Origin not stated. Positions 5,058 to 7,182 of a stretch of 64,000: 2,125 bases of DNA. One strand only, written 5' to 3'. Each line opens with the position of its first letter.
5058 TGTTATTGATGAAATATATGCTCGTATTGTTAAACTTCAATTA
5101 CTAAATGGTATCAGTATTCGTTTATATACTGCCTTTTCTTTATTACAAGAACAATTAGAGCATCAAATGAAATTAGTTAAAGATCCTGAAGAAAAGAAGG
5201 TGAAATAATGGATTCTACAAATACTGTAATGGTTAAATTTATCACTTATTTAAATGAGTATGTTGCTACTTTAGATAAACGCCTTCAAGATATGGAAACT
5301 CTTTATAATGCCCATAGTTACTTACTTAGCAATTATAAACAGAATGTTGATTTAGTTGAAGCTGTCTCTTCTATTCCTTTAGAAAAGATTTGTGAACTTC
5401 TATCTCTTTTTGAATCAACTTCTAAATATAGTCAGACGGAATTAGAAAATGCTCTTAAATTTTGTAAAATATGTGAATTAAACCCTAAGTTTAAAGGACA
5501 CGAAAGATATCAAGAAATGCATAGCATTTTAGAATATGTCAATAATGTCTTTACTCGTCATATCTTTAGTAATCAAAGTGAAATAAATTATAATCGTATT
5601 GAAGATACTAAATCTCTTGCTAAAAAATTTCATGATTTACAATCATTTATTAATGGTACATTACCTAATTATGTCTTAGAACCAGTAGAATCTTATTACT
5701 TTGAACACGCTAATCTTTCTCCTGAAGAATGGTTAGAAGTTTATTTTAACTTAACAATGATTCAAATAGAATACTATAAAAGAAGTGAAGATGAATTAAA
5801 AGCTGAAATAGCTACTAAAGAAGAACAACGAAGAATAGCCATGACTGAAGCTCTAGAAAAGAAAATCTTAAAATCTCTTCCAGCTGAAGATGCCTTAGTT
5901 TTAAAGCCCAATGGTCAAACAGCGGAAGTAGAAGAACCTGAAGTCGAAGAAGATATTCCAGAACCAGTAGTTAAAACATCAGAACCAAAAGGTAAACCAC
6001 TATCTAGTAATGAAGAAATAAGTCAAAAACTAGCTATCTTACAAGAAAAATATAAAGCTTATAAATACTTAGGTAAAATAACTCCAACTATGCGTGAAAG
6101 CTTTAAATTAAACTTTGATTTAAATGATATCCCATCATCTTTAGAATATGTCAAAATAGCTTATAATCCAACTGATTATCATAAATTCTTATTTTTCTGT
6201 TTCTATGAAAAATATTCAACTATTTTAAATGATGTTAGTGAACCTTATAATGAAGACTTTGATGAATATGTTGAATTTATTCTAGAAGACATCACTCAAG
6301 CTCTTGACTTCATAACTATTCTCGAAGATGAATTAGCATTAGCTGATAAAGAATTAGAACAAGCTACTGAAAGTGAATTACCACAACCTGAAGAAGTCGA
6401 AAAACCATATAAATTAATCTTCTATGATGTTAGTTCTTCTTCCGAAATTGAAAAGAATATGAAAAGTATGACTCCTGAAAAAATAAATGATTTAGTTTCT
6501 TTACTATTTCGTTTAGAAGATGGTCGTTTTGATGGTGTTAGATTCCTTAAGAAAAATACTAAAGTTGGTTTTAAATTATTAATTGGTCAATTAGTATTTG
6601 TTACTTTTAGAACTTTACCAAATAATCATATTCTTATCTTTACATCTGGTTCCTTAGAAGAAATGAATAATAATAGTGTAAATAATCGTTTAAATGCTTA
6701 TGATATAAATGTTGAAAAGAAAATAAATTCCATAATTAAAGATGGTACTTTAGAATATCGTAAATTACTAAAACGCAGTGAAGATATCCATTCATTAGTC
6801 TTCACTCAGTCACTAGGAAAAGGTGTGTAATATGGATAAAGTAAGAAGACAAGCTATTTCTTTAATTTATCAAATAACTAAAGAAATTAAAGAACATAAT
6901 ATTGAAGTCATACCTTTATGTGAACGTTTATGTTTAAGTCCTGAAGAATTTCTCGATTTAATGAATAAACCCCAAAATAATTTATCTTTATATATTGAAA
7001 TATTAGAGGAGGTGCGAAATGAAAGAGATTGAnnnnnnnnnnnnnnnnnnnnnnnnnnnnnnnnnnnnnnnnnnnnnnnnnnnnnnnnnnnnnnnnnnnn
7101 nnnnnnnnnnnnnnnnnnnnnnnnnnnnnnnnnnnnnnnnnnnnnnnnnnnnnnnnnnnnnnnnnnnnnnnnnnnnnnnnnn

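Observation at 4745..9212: Five-gene translationally coupled operon of proteins with no recognisable family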

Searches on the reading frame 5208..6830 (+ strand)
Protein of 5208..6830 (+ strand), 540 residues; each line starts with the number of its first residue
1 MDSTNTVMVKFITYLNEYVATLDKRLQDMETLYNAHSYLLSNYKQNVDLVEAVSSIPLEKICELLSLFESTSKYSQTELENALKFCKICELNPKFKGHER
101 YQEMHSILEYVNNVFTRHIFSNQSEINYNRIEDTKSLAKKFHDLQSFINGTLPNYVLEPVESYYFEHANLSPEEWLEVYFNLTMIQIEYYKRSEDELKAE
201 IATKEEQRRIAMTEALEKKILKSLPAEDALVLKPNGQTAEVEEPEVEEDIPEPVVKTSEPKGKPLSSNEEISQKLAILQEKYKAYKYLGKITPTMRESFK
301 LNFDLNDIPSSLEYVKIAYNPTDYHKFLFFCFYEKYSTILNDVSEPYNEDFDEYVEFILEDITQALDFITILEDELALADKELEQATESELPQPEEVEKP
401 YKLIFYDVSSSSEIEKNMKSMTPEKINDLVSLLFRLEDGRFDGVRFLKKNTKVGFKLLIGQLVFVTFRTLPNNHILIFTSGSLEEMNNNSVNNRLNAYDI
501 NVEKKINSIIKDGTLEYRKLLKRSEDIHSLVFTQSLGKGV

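Call 3: search_protein_families(library=pfam, proteins=[window:5208-6830:+], max_evalue=1)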
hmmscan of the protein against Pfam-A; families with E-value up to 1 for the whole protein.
window:5208-6830:+ (540 aa): 1 family
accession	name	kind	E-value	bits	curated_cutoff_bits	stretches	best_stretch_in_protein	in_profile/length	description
PF08672.17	ANAPC2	-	0.034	15.1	23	0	53-83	9-42/60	Anaphase promoting complex (APC) subunit 2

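Call 4: search_protein_families(library=padloc, proteins=[window:5208-6830:+], max_evalue=1)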
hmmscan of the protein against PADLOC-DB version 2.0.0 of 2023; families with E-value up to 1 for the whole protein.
window:5208-6830:+ (540 aa): 0 families

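Call 5: search_protein_families(library=ncbifam, proteins=[window:5208-6830:+], max_evalue=1)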
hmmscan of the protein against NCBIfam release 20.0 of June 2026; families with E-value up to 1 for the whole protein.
window:5208-6830:+ (540 aa): 1 family
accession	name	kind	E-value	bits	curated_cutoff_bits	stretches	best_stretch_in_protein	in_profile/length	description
NF003204.0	PRK04171.1-3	equivalog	0.019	14.5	284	1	194-287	116-207/222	16S rRNA (pseudouridine(914)-N(1))-methyltransferase Nep1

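Call 6: search_protein_families(library=phrogs, proteins=[window:5208-6830:+], max_evalue=1)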
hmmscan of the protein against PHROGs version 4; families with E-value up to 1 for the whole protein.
window:5208-6830:+ (540 aa): 3 families
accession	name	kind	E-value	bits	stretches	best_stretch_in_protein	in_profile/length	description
phrog_18382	-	unknown function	0.19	13.2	0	419-443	29-53/55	-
phrog_3643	-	unknown function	0.25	12.8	0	185-206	25-46/63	-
phrog_9623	-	unknown function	0.49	11.4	0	484-514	4-37/110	-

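Call 12: find_homologous_proteins(query=window:5208-6830:+, max_evalue=0.001)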
Query window:5208-6830:+ (540 aa): 4 proteins with E <= 0.001 among 8000 candidates.
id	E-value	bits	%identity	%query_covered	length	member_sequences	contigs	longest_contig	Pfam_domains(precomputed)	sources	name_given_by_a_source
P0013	0.0e+0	1171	100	100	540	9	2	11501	-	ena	-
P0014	1.1e-272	924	77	100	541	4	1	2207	-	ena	-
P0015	2.0e-232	791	68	100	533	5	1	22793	-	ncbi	-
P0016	3.6e-226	770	65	100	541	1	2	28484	-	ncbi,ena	-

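Call 31: find_homologous_proteins(query=A2, max_evalue=0.01)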
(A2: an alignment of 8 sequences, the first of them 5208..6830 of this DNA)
Query A2 (8 sequences) (540 aa, profile of the alignment): 4 proteins with E <= 0.01 among 8000 candidates.
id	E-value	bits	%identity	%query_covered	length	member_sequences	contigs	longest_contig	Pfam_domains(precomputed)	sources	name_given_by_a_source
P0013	8.7e-229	779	100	100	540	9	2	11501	-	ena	-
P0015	5.9e-228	776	68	100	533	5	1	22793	-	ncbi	-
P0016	1.1e-225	768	65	100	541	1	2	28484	-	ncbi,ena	-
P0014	1.0e-220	752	77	100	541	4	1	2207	-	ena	-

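Call 33: search_solved_structures(query=A2, max_evalue=10, show_alignments=2)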
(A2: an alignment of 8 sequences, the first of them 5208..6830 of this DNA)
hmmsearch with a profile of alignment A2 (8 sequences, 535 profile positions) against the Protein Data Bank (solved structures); distinct sequences matched with E-value up to 10: 6.
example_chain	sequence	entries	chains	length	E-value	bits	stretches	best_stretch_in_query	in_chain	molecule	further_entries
5nuk_A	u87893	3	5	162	0.13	13.9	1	306-332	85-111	Beta-lactoglobulin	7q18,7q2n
5m6c_E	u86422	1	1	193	0.23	13.1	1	112-204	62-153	Neuron-specific calcium-binding protein hippocalcin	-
5m6c_A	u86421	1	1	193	0.23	13.1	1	112-204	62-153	Neuron-specific calcium-binding protein hippocalcin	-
5g58_A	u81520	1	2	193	0.31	12.7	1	112-204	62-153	Neuron-specific calcium-binding protein hippocalcin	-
5g4p_A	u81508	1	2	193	0.31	12.7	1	112-204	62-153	Neuron-specific calcium-binding protein hippocalcin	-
7q17_AAA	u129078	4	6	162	0.87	11.2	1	306-331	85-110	Beta-lactoglobulin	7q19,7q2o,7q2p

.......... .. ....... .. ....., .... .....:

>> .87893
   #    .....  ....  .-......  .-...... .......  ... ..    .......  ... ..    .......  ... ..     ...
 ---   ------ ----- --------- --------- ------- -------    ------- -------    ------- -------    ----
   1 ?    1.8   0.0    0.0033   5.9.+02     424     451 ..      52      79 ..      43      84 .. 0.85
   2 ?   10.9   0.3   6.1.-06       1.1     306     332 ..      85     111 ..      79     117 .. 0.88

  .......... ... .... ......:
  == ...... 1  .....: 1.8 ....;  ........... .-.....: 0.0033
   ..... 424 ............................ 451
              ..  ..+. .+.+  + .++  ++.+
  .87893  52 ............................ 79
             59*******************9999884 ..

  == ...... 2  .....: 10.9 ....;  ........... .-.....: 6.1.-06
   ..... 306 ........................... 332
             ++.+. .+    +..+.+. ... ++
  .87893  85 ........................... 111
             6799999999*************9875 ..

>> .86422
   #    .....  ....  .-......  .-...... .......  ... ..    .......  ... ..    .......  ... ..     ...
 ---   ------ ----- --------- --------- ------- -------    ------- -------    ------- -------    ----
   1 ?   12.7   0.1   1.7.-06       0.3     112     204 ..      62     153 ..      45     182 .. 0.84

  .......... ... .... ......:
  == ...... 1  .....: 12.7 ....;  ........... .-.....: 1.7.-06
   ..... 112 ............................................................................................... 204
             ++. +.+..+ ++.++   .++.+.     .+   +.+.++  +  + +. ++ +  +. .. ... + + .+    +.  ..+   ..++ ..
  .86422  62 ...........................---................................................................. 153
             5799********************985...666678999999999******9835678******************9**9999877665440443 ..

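Call 79: predict_structure(alignment_id=A8)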
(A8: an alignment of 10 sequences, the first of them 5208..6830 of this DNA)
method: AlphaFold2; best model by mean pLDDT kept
length: 540 residues; sequences in the alignment: 10
mean_pLDDT: 69.0   pTM: 0.38
mean pLDDT of the five models: 69.0, 68.0, 67.5, 67.1, 63.7
residues with pLDDT >= 90: 125; 70-90: 199; 50-70: 56; < 50: 160
segments of 3 or more residues with pLDDT < 50: 1-3, 224-266, 389-467, 469-477, 479-486, 531-540
pLDDT, mean of each block of 10 residues (from residue 1): 69 93 91 90 90 93 89 88 91 84 93 89 72 90 92 85 80 89 91 90 87 80 48 31 33 31 48 86 87 80 70 77 89 89 65 78 90 88 63 37 31 30 38 36 32 25 43 46 49 51 66 69 65 40
secondary structure, 60 per line:
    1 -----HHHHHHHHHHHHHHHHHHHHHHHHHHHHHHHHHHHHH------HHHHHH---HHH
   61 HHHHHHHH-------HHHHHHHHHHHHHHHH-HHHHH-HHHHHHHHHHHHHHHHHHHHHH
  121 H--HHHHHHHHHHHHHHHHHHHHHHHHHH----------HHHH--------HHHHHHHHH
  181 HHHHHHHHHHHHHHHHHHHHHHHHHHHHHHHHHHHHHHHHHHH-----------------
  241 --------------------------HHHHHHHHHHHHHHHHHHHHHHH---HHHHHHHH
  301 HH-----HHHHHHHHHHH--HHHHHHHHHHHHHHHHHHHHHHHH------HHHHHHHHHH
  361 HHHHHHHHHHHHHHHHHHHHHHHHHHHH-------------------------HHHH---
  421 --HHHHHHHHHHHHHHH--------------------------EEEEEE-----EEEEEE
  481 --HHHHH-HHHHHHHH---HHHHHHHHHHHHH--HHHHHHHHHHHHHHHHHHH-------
elements in order: H6-42 H49-54 H58-68 H76-91 H93-97 H99-121 H124-149 H160-163 H172-223 H267-289 H293-302 H308-318 H321-344 H351-388 H414-417 H423-437 E464-469 E475-480 H483-487 H489-496 H500-512 H515-533
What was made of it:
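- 5208..6830 (+): gp2, 540 aa large subunit. Helical bundle 1-223, acidic disordered linker 224-266, helical domain 267-388, and a basic alpha/beta C-terminal domain about 401-540. AF2 model has pLDDT 69: confident for 1-223 and 267-388, poor for the C-terminus (call 79).
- On RelE/ParE-type toxin fold (gp2 C-terminal domain, my own lead): The AF2 model of this region has low confidence (call 79).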

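Call 81: fold_search(model_id=the predicted structure, library=pdb)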
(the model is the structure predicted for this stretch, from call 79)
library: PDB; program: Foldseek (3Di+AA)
matches with E <= 10: 289; with E <= 0.001: 0
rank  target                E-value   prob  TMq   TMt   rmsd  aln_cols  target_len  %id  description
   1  9jg1_R                3.1e-01  0.21  0.10  0.13  15.9       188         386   14  Cryo-EM structure of Adriforant-bound Histamine receptor 4 H4R at inactive state (released 2025-12-03)
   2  6m98                  4.0e-01  0.47  0.15  0.31  13.3       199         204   12  Crystal structure of the high-affinity copper transporter Ctr1 in complex with Cu(I) (released 2019-04-03)
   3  4ev6_E                4.4e-01  0.13  0.10  0.14  23.2       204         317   13  The complete structure of CorA magnesium transporter from Methanocaldococcus jannaschii (released 2012-10-31)
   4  8tf5                  4.6e-01  0.25  0.13  0.17  12.0       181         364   10  Crystal structure of orphan G protein-coupled receptor 6, pseudoapo form (released 2024-12-04)
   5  8r5s_D                4.6e-01  0.18  0.09  0.19  25.9       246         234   10  t113 - De-novo designed soluble homotetramer (released 2024-11-27)
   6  8bsb_B                5.4e-01  0.33  0.13  0.31  10.5       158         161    9  Vc1313-LBD bound to D-lysine (released 2023-06-07)
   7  9cru_K                5.7e-01  0.15  0.10  0.18  61.0       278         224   12  Y20S (Sec18-Sec17-Sec9-Sso1-Snc1) EDTA - Class 1 (released 2025-08-27)
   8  7xsj_B                5.7e-01  0.14  0.10  0.19  35.1       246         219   14  The structure of the Mint1/Munc18-1/syntaxin-1 complex (released 2022-11-16)
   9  8ts1_A                5.7e-01  0.11  0.09  0.14  24.9       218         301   15  Cryo-EM structure of human MRS2 with Mg2+ (released 2024-08-14)
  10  4eiy                  6.0e-01  0.20  0.14  0.17  14.8       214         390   10  Crystal structure of the chimeric protein of A2aAR-BRIL in complex with ZM241385 at 1.8A resolution (released 2012-07-25)
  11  8bsa_B                6.0e-01  0.13  0.08  0.20  12.4       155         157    8  Vc1313-LBD bound to D-arginine (released 2023-06-07)
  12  2z6e_A                6.0e-01  0.12  0.09  0.12  25.8       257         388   15  Crystal Structure of Human DAAM1 FH2 (released 2008-05-27)
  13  9jro_A                6.3e-01  0.30  0.13  0.17  14.5       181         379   13  Structural Insights into Selective Antagonism of PF04418948 and EP2 Prostaglandin Receptor (released 2025-10-22)
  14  9f1v                  6.6e-01  0.15  0.11  0.23  17.2       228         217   12  Crystal structure of Borrelia burgdorferi CspZ-YA (released 2025-04-16)
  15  8j07_8P               7.0e-01  0.21  0.15  0.20  47.3       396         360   12  96nm repeat of human respiratory doublet microtubule and associated axonemal complexes (released 2023-07-26)
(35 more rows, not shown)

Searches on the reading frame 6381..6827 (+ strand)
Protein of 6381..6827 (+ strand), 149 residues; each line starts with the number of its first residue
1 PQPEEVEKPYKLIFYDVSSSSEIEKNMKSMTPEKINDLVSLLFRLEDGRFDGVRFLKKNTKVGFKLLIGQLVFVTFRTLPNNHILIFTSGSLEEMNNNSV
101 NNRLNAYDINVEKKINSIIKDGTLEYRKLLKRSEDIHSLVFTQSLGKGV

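Call 83: search_protein_families(library=pfam, proteins=[window:6381-6827:+], max_evalue=5)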
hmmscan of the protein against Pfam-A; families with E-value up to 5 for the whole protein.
seq(149 aa): 2 families
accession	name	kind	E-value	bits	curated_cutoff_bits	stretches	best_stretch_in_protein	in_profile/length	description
PF06837.17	Fijivirus_P9-2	-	0.064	13.4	27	1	91-137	116-160/178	Fijivirus P9-2 protein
PF24390.1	PRTase-CE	-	0.066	13.5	27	1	29-87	188-239/253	PRTase-CE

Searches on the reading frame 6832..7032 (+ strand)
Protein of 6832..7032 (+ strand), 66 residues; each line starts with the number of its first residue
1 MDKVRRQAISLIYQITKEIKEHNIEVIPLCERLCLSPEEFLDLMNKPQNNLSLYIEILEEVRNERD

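Call 3: search_protein_families(library=pfam, proteins=[window:6832-7032:+], max_evalue=1)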
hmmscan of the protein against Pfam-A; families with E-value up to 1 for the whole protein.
window:6832-7032:+ (66 aa): 2 families
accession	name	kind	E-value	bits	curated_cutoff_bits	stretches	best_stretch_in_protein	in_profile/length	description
PF24849.1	DUF7724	-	0.016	15.7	27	1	13-45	49-81/88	Domain of unknown function (DUF7724)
PF12840.13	HTH_20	-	0.21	12.1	27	1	33-61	17-45/51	Helix-turn-helix domain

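Call 4: search_protein_families(library=padloc, proteins=[window:6832-7032:+], max_evalue=1)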
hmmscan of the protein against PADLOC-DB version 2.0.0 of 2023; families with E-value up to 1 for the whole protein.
window:6832-7032:+ (66 aa): 0 families

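Call 5: search_protein_families(library=ncbifam, proteins=[window:6832-7032:+], max_evalue=1)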
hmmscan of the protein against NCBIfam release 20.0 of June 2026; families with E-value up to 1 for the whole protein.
window:6832-7032:+ (66 aa): 0 families

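Call 6: search_protein_families(library=phrogs, proteins=[window:6832-7032:+], max_evalue=1)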
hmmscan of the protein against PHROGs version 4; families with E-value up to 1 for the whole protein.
window:6832-7032:+ (66 aa): 1 family
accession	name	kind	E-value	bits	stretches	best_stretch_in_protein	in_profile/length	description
phrog_9819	-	unknown function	0.25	12.5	1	26-50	13-37/61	-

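Call 85: search_protein_families(library=pfam, alignment_id=A4, max_evalue=1)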
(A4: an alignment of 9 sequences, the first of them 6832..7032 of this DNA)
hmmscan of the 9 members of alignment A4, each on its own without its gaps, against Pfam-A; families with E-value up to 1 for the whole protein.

A. member 1, window:6832-7032:+ (66 aa): 2 families
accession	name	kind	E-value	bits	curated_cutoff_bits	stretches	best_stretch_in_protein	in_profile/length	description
PF24849.1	DUF7724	-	0.016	15.7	27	1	13-45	49-81/88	Domain of unknown function (DUF7724)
PF12840.13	HTH_20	-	0.21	12.1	27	1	33-61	17-45/51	Helix-turn-helix domain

B. families by the number of members that match (of 9 scanned): 9 families
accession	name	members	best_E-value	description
PF24849.1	DUF7724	2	0.016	Domain of unknown function (DUF7724)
PF20867.3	UVSSA_N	2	0.024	UVSSA N-terminal domain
PF05384.16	DegS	1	0.07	Sensor protein DegS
PF14637.11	FNIP_M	1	0.078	Folliculin-interacting protein middle domain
PF08967.16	ENCP4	1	0.078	Putative type 4B encapsulin shell protein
PF08862.16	DUF1829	1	0.11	Domain of unknown function DUF1829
PF00768.25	Peptidase_S11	1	0.14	D-alanyl-D-alanine carboxypeptidase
PF13693.12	HTH_35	1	0.15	Winged helix-turn-helix DNA-binding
PF12840.13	HTH_20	1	0.21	Helix-turn-helix domain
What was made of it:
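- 6832..7032 (+): gp3, 66 aa small acidic subunit. It is optional in the wider family. Its conserved C-terminus encodes the SD for gp4. Only sub-threshold HTH-like Pfam hits (call 85).
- Tried and rejected: Only sub-threshold HTH_20, HTH_35 and DUF7724 hits in one or two members (call 85).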
